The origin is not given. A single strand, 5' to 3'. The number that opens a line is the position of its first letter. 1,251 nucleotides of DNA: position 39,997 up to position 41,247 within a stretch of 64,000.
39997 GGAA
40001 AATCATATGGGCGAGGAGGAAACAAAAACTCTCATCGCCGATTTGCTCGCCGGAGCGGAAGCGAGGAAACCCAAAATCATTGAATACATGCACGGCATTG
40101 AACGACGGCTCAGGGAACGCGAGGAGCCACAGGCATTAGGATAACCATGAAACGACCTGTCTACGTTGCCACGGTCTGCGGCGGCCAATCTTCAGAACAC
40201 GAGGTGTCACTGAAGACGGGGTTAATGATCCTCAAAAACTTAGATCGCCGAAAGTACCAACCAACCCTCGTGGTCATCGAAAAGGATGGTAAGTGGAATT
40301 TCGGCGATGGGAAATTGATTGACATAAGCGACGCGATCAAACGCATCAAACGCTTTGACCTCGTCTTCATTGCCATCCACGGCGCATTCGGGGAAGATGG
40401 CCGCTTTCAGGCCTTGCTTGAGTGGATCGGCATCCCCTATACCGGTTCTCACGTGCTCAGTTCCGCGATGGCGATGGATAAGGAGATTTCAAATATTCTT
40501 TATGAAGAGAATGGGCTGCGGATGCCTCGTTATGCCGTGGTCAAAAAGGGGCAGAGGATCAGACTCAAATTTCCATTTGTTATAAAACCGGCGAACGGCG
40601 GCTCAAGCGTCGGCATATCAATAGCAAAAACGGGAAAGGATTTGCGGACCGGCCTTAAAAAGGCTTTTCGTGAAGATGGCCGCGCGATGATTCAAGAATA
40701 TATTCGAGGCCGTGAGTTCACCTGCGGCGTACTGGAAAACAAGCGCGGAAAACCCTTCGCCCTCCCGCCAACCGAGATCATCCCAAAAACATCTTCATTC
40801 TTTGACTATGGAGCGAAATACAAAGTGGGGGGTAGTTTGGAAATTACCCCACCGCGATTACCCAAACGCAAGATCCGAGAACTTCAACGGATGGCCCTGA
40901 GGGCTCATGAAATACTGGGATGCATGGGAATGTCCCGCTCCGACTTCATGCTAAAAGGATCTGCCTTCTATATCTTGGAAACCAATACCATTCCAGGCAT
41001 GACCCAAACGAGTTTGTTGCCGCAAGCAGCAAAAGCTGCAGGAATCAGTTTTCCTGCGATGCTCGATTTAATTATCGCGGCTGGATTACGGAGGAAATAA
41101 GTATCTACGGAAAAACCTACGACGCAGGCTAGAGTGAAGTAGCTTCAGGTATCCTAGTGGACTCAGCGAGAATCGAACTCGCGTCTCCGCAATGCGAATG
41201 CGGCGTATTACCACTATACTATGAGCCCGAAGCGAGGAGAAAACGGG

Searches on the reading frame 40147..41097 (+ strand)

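Call 91: search_protein_families(library=pfam, proteins=[window:40147-41097:+], max_evalue=0.001)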
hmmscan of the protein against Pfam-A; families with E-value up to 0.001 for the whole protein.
window:40147-41097:+ (317 aa): 7 families
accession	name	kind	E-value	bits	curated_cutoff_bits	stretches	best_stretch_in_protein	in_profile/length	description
PF07478.18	Dala_Dala_lig_C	-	4.8e-46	157.3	24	1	138-310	33-203/204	D-ala D-ala ligase C-terminus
PF01820.27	Dala_Dala_lig_N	-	3.7e-27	95.7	34.6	2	7-54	2-49/121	D-ala D-ala ligase N-terminus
PF02655.19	ATP-grasp_3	-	3.2e-10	40.7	23.2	1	120-280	12-154/160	ATP-grasp domain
PF13535.11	ATP-grasp_4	-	2e-06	28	27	1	141-205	2-80/160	ATP-grasp domain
PF02786.22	CPSase_L_D2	-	4.5e-05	23.5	19.8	1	140-281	37-178/211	Carbamoyl-phosphate synthase L chain, ATP binding domain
PF02222.28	ATP-grasp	-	0.00014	22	27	1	119-270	3-150/179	ATP-grasp domain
PF14397.11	ATPgrasp_ST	-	0.00034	20.3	31.4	0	111-165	21-84/278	Sugar-transfer associated ATP-grasp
